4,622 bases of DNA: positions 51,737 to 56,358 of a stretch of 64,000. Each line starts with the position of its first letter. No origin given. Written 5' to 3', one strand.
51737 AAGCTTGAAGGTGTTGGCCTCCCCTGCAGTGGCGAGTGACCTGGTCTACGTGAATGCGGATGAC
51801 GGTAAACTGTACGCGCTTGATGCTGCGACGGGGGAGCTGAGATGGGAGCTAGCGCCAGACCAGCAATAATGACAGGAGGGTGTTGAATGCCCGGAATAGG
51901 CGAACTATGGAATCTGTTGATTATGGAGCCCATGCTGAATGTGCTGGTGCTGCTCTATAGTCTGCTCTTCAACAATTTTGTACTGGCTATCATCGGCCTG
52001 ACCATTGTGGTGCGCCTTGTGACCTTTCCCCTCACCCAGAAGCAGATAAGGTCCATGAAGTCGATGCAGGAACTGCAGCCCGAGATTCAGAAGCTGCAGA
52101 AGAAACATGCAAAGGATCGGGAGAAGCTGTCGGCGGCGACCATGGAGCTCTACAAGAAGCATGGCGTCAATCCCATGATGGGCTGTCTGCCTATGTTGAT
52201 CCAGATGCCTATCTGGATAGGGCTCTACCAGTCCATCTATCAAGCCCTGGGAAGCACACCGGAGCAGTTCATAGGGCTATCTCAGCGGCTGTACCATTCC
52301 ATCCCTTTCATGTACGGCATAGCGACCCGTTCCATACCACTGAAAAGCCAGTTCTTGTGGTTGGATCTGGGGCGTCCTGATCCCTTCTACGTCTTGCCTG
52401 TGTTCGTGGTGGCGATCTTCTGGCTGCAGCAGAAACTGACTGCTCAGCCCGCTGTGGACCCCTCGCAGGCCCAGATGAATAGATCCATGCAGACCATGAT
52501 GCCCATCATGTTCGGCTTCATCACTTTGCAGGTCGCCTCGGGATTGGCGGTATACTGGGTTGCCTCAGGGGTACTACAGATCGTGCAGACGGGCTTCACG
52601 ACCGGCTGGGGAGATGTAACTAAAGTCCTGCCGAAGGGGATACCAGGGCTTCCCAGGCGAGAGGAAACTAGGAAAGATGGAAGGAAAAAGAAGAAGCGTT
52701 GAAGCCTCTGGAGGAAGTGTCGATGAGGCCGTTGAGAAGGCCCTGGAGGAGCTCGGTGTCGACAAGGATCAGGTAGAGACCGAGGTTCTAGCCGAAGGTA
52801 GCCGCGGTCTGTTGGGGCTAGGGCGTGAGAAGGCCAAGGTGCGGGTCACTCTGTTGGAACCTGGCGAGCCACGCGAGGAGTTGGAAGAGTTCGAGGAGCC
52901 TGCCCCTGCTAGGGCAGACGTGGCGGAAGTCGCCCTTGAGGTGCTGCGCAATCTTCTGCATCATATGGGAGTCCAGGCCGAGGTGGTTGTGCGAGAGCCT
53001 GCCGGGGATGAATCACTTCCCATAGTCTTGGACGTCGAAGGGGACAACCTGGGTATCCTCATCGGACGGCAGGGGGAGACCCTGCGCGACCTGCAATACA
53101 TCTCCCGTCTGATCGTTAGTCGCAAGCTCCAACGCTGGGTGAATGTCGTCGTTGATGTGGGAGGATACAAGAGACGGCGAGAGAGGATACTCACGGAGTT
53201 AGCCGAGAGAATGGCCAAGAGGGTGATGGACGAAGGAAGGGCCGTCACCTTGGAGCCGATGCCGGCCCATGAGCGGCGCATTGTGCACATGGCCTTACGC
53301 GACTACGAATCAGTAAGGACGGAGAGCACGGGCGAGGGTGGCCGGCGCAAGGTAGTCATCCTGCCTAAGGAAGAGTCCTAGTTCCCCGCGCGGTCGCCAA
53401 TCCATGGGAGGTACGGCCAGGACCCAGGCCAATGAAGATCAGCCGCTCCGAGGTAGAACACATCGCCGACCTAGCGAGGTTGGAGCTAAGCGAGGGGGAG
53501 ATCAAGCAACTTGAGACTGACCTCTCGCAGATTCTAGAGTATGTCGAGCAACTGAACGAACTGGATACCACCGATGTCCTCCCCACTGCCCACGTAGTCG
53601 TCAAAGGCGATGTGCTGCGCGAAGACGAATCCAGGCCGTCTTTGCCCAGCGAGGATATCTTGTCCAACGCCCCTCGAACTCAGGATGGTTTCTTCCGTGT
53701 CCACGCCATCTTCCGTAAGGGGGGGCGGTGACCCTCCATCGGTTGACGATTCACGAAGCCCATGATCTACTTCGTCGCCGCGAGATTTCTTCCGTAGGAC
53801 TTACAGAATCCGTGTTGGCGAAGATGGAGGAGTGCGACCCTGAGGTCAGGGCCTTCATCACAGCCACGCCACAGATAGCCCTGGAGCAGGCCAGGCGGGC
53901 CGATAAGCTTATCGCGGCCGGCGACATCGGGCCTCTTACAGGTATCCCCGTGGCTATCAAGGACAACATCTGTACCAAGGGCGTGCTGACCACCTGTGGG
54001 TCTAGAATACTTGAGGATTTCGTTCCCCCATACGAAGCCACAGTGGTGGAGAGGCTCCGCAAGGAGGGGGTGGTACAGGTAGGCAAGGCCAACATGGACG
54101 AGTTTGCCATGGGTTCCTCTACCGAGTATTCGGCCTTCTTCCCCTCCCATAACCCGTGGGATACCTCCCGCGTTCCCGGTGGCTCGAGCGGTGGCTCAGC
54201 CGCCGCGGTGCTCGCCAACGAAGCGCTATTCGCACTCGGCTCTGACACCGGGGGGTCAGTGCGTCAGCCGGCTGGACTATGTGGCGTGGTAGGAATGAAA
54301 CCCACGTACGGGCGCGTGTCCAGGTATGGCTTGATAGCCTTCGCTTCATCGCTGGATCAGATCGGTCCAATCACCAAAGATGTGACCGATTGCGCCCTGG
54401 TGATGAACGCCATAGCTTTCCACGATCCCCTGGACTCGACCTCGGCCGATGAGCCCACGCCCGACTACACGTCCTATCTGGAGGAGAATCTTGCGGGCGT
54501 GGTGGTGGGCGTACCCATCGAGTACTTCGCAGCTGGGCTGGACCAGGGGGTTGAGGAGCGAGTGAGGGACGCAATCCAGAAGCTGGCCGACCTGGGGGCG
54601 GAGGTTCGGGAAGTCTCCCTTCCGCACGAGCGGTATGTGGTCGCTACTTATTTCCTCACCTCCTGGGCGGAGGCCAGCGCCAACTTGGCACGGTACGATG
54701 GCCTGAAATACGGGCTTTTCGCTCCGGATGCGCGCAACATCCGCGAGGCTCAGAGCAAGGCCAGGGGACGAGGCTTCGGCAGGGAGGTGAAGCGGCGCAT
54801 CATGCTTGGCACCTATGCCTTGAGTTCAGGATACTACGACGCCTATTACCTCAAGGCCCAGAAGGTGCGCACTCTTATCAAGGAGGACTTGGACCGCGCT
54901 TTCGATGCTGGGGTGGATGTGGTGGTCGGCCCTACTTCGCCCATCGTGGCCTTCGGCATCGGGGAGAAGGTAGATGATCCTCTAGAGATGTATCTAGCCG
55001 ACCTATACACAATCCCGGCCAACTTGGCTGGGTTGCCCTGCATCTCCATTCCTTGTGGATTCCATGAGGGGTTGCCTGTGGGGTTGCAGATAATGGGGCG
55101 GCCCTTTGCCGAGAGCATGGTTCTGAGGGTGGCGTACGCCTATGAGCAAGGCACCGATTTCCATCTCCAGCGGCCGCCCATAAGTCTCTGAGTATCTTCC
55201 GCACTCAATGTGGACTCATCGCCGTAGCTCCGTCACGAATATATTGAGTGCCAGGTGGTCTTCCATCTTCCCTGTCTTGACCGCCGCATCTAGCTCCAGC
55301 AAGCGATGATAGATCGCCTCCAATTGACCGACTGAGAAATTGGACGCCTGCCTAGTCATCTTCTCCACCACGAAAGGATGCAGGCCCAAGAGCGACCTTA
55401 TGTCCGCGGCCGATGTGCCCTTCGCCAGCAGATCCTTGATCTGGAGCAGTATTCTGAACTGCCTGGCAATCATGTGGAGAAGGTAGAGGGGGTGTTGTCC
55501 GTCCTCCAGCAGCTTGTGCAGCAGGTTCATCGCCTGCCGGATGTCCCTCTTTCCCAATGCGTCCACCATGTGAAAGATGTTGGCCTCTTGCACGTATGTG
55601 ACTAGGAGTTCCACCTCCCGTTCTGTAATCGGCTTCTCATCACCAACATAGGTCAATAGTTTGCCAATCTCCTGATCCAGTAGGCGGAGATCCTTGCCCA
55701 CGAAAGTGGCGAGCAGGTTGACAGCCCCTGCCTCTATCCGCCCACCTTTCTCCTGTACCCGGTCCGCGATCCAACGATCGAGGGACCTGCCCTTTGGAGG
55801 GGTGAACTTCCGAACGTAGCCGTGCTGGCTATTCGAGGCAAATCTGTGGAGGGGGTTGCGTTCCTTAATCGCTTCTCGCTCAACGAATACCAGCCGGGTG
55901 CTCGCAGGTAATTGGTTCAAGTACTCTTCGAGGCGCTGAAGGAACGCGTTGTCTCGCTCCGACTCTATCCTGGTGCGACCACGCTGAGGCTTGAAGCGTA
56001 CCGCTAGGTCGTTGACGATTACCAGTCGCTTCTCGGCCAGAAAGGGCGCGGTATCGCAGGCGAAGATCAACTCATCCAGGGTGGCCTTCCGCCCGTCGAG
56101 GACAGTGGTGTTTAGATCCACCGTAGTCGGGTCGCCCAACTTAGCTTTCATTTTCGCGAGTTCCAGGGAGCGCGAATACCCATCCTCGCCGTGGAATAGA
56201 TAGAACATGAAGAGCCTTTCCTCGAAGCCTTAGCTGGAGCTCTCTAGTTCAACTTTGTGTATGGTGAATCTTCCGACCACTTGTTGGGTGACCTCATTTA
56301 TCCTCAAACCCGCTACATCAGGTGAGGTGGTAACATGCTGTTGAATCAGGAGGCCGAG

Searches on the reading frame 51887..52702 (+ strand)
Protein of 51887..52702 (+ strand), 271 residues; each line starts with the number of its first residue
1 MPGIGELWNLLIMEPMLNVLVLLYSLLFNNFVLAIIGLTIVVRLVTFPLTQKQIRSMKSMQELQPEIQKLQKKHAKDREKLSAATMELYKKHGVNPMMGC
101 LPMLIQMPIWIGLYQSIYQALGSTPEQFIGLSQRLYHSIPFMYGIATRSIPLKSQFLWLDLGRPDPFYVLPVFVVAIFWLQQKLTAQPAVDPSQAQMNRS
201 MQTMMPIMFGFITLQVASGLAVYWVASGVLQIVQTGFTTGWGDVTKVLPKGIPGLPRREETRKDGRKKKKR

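Call 33: search_protein_families(library=pfam, proteins=[window:51887-52702:+], max_evalue=0.0001)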
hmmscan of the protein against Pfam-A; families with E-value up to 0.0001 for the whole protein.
window:51887-52702:+ (271 aa): 1 family
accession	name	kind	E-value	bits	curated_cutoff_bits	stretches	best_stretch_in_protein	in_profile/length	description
PF02096.25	60KD_IMP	-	1.2e-56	191.6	35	1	31-237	1-160/163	60Kd inner membrane protein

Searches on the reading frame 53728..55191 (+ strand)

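Call 33: search_protein_families(library=pfam, proteins=[window:53728-55191:+], max_evalue=0.0001)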
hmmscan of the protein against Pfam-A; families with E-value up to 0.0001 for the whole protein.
window:53728-55191:+ (487 aa): 1 family
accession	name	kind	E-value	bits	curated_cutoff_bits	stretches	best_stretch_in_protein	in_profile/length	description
PF01425.27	Amidase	-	2.2e-154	515.3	27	1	25-466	2-445/445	Amidase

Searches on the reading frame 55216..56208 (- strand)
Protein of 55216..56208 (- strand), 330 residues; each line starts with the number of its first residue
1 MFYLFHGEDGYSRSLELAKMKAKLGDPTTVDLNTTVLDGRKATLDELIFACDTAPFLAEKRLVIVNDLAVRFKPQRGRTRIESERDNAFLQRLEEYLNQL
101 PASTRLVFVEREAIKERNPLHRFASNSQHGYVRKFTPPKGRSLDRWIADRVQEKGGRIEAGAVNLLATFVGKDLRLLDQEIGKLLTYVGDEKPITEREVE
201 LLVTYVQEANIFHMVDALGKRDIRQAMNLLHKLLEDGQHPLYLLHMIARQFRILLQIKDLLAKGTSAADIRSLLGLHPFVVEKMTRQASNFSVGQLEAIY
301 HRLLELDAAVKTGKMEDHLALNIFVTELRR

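Call 33: search_protein_families(library=pfam, proteins=[window:55216-56208:-], max_evalue=0.0001)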
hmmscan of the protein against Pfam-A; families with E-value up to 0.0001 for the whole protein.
window:55216-56208:- (330 aa): 2 families
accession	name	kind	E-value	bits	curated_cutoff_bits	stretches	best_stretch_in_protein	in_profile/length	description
PF21694.2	DNA_pol3_delta_C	-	1e-38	132.5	27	1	208-327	1-120/121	DNA polymerase III delta subunit, C-terminal domain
PF06144.19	DNA_pol3_delta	-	3.7e-10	40.3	21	1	3-119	1-109/124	DNA polymerase III, delta subunit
